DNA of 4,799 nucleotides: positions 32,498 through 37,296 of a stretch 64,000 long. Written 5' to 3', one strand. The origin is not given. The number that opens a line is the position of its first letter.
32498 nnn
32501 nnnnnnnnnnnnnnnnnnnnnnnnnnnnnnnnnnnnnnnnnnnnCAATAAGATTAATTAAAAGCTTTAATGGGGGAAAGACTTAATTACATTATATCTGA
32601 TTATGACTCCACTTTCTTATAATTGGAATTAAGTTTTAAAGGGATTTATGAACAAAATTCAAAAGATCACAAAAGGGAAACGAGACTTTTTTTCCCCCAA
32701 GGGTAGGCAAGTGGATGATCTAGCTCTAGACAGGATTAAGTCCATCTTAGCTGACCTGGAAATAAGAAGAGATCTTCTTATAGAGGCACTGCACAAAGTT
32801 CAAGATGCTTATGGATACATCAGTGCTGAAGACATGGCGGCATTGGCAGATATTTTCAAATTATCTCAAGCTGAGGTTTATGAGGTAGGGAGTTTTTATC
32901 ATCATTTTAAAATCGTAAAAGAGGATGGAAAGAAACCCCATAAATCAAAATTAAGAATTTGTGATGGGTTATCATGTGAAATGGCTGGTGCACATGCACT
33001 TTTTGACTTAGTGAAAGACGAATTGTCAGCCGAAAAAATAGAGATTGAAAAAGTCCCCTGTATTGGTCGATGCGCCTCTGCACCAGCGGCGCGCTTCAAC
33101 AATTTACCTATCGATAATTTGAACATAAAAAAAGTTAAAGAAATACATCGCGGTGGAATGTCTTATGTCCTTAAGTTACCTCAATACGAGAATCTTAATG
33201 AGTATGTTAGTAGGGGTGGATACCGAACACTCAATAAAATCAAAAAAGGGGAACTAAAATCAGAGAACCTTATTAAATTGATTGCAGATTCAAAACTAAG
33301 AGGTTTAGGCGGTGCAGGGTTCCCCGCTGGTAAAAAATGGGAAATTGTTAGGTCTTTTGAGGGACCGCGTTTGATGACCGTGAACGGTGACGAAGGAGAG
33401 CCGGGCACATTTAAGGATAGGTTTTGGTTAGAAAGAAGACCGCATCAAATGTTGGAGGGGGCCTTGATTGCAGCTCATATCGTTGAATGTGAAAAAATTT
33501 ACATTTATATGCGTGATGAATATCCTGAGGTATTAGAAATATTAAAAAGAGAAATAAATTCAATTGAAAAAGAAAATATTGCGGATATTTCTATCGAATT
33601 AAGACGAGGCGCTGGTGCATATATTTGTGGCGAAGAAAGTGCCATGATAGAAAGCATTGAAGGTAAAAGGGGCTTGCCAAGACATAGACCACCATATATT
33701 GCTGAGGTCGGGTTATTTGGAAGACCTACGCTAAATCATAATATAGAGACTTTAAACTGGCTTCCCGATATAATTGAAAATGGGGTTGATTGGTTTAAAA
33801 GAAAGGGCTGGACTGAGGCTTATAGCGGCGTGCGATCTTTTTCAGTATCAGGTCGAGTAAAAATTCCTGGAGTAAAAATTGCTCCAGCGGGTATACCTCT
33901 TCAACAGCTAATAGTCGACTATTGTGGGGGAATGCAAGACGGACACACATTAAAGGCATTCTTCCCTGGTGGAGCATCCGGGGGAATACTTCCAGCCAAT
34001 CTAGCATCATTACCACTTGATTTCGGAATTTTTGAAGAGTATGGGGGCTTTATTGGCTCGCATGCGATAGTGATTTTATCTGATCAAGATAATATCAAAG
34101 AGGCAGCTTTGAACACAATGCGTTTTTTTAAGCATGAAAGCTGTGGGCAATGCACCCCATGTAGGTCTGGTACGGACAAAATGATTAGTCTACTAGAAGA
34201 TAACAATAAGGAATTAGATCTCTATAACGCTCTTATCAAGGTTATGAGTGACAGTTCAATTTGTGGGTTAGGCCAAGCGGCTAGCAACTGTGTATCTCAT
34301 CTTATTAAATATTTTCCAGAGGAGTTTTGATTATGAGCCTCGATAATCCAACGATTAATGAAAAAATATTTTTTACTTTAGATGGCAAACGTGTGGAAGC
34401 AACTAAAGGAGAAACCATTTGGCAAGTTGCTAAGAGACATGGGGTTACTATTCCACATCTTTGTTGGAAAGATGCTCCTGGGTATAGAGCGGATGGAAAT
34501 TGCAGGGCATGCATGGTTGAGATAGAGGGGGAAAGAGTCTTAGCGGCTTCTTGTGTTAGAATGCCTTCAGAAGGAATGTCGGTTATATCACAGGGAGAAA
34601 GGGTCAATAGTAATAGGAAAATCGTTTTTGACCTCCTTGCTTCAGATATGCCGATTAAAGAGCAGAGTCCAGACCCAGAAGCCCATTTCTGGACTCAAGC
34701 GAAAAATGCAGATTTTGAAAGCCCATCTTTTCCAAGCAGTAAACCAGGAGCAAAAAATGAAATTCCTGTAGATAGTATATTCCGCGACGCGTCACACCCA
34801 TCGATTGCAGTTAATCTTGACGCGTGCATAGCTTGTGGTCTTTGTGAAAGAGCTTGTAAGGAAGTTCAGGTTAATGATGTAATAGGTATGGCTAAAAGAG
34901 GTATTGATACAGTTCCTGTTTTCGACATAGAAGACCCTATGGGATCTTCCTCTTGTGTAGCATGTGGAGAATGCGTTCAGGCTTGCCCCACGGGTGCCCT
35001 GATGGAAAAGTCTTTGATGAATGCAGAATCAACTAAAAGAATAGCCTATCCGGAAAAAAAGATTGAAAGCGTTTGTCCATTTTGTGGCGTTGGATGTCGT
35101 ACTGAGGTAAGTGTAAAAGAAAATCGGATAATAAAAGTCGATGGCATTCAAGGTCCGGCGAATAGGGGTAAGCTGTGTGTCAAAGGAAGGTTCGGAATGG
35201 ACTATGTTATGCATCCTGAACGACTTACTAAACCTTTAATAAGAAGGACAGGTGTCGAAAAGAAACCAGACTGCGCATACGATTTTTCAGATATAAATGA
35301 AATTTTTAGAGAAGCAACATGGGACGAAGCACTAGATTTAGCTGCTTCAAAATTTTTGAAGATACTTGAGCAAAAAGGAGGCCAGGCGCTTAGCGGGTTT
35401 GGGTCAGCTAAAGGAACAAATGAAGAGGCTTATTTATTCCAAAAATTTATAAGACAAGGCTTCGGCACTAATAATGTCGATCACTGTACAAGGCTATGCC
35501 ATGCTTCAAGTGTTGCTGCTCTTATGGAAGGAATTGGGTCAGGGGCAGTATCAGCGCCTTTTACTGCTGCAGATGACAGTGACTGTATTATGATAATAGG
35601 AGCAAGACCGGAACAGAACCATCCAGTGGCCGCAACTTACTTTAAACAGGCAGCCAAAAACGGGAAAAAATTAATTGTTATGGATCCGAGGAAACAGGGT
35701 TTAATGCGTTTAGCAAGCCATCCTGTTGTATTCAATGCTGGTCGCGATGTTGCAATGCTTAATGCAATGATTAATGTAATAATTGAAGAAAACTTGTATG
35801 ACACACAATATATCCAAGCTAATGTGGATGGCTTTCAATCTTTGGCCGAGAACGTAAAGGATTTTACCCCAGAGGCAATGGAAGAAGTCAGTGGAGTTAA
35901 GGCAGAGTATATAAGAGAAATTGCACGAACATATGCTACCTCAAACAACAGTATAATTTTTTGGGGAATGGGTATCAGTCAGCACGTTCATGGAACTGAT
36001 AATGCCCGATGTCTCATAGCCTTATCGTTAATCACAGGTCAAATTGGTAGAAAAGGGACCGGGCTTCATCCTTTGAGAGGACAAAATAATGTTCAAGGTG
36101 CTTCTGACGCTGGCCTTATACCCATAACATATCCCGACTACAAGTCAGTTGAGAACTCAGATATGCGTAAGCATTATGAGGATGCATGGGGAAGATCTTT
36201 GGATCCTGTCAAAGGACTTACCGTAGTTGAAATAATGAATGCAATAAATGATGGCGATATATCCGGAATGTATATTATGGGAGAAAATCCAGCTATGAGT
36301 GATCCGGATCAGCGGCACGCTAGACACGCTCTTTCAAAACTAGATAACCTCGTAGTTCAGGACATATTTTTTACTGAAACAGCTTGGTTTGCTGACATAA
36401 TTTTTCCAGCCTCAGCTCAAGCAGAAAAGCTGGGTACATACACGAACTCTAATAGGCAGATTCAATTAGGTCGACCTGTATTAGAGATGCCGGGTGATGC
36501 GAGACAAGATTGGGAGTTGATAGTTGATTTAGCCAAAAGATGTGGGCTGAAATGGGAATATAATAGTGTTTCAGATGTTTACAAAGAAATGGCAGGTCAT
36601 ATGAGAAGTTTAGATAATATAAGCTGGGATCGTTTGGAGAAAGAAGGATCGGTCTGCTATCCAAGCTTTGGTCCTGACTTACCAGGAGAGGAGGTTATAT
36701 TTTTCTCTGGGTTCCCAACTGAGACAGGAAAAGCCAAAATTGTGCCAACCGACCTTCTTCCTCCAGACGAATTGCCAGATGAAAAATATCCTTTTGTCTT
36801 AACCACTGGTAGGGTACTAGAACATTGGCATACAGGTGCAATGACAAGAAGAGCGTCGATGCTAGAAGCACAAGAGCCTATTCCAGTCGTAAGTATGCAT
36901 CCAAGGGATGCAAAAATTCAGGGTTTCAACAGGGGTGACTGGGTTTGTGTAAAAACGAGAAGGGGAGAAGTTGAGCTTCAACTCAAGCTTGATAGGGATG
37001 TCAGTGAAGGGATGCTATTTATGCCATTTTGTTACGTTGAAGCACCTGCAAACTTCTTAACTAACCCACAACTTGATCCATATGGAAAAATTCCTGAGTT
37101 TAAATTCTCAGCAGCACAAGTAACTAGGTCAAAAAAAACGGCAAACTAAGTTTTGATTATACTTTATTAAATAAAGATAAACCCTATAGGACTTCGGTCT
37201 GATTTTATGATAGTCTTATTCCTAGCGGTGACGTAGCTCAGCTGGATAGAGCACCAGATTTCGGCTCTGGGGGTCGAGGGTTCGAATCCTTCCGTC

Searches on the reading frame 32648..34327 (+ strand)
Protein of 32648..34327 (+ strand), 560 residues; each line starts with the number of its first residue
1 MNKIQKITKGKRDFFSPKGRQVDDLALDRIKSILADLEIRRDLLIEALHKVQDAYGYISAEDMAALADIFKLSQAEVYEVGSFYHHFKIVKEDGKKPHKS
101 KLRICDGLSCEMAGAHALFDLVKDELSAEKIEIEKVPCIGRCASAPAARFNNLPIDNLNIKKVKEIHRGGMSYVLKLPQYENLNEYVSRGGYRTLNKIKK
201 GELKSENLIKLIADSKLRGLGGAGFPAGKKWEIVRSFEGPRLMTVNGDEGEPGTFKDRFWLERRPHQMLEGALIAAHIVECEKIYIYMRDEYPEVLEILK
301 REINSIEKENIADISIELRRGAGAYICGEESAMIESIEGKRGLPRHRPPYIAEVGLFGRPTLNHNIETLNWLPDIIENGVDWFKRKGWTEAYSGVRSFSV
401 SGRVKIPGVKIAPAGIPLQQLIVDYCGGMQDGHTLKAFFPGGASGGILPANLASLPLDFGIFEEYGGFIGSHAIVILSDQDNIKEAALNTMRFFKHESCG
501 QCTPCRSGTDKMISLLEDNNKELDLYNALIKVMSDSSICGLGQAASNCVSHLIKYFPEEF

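Call 39: search_protein_families(library=pfam, proteins=[window:32648-34327:+], max_evalue=0.00001)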
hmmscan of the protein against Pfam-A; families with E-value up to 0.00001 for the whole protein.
window:32648-34327:+ (560 aa): 3 families
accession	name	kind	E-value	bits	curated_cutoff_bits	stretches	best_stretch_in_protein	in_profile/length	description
PF01512.22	Complex1_51K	-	2.2e-41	141.7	31.2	1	212-370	1-146/150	Nuo51 FMN-binding domain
PF01257.25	2Fe-2S_thioredx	-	1.4e-25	90.3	24.8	1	30-166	1-140/145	Thioredoxin-like [2Fe-2S] ferredoxin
PF10589.14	NADH_4Fe-4S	-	1.9e-22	79.4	23.5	1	486-560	2-82/85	NADH-ubiquinone oxidoreductase-F iron-sulfur binding region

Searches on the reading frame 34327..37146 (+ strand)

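Call 39: search_protein_families(library=pfam, proteins=[window:34327-37146:+], max_evalue=0.00001)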
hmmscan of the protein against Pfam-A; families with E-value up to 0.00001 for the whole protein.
window:34327-37146:+ (940 aa): 7 families
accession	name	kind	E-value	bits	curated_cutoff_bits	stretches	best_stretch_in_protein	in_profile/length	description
PF00384.28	Molybdopterin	-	2.5e-69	234.4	24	1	299-738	1-353/353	Molybdopterin oxidoreductase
PF01568.27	Molydop_binding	-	1.5e-29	102.6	26.8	1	823-926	1-107/110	Molydopterin dinucleotide binding domain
PF13510.11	Fer2_4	-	1.2e-19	70.5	22.8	1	12-89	2-80/82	2Fe-2S iron-sulfur cluster binding domain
PF04879.21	Molybdop_Fe4S4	-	3.4e-16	59.4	22.7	1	244-294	2-53/55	Molybdopterin oxidoreductase Fe4S4 domain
PF12838.12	Fer4_7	-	4.6e-08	33.8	27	1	167-224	2-52/52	4Fe-4S dicluster domain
PF13183.11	Fer4_8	-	1.1e-07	32.7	27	1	164-223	2-67/68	4Fe-4S dicluster domain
PF00037.32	Fer4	-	9.8e-07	28.8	21.1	1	208-225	6-23/24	4Fe-4S binding domain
